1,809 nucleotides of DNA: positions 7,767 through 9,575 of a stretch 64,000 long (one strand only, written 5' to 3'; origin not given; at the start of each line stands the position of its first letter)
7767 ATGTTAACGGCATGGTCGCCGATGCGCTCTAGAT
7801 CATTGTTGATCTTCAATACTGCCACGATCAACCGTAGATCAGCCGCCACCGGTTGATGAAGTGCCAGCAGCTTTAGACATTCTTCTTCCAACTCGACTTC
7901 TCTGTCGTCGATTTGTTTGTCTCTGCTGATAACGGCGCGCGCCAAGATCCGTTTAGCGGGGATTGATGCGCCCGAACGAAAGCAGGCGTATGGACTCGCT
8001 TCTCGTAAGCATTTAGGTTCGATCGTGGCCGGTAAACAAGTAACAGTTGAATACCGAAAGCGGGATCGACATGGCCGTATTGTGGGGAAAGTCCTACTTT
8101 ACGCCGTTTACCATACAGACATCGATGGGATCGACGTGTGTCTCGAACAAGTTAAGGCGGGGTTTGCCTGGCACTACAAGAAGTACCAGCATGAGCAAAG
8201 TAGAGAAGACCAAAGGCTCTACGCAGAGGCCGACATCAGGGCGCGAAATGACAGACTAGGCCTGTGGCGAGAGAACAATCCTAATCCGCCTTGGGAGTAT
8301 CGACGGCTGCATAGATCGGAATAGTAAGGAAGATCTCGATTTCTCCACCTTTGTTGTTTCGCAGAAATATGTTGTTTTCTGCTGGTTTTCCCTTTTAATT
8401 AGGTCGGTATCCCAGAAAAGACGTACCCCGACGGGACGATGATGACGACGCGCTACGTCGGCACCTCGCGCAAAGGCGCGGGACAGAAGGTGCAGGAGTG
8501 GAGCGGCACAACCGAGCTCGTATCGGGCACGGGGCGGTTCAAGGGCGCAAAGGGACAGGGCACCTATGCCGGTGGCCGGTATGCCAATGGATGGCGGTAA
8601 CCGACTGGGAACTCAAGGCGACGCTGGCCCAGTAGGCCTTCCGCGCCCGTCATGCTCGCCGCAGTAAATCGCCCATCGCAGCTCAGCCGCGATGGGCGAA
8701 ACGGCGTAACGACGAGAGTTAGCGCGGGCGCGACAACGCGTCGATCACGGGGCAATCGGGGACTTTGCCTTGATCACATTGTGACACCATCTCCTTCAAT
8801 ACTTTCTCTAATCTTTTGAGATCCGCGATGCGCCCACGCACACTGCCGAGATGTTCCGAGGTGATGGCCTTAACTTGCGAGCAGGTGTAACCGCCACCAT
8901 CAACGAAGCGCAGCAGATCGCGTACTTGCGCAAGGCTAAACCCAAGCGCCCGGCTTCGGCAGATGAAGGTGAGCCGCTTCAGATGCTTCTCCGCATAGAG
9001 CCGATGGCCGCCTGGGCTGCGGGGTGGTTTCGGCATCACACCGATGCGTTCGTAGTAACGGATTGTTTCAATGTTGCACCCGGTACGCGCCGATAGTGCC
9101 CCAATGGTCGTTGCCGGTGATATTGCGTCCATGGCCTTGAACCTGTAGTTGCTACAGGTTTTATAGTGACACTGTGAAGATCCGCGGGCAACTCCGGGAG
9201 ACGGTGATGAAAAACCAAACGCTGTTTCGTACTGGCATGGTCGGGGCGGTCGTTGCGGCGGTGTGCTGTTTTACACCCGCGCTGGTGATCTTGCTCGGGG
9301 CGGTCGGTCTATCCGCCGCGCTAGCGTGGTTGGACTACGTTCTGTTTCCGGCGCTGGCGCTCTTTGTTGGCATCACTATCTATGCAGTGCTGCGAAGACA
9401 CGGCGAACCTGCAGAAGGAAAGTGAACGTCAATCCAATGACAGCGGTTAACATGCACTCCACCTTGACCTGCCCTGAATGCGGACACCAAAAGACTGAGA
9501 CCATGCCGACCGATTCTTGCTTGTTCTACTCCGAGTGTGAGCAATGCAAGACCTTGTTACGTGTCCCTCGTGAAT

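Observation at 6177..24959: About 18.7-kb mosaic island delimited by tRNA-Met and a 26-nt direct repeat of its anticodon-to-T-arm segment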

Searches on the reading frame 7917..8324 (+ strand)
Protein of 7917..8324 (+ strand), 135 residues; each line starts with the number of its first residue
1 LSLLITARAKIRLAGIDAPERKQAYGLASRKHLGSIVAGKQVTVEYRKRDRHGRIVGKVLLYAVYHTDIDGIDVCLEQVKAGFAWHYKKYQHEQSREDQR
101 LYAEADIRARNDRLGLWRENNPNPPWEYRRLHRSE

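Call 7: search_protein_families(library=pfam, proteins=[window:7917-8324:+])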
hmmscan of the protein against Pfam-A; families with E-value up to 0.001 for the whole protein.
window:7917-8324:+ (135 aa): 1 family
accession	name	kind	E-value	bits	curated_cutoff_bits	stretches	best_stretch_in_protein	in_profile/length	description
PF00565.23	SNase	-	4.3e-21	75.8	21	1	10-118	1-106/107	Staphylococcal nuclease homologue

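Call 31: search_protein_families(library=ncbifam, proteins=[window:7917-8324:+], max_evalue=0.00001)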
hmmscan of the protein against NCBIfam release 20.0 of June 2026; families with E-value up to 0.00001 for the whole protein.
window:7917-8324:+ (135 aa): 0 families

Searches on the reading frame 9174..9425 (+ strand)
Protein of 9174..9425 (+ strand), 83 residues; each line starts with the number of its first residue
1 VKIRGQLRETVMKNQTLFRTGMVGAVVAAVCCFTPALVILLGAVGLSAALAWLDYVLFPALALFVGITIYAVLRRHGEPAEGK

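Call 32: search_protein_families(library=ncbifam, proteins=[window:9174-9425:+], max_evalue=0.00001)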
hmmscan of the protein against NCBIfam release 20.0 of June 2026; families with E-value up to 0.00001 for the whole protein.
window:9174-9425:+ (83 aa): 2 families
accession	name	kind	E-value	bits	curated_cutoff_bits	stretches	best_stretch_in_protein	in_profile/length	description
NF033565.0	trans_MerF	equivalog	7.9e-29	99.3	50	1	17-75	1-58/59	mercury resistance system transport protein MerF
NF033556.1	MerTP_fusion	equivalog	1.7e-06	27.8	180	1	20-70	1-51/186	mercuric transport protein MerTP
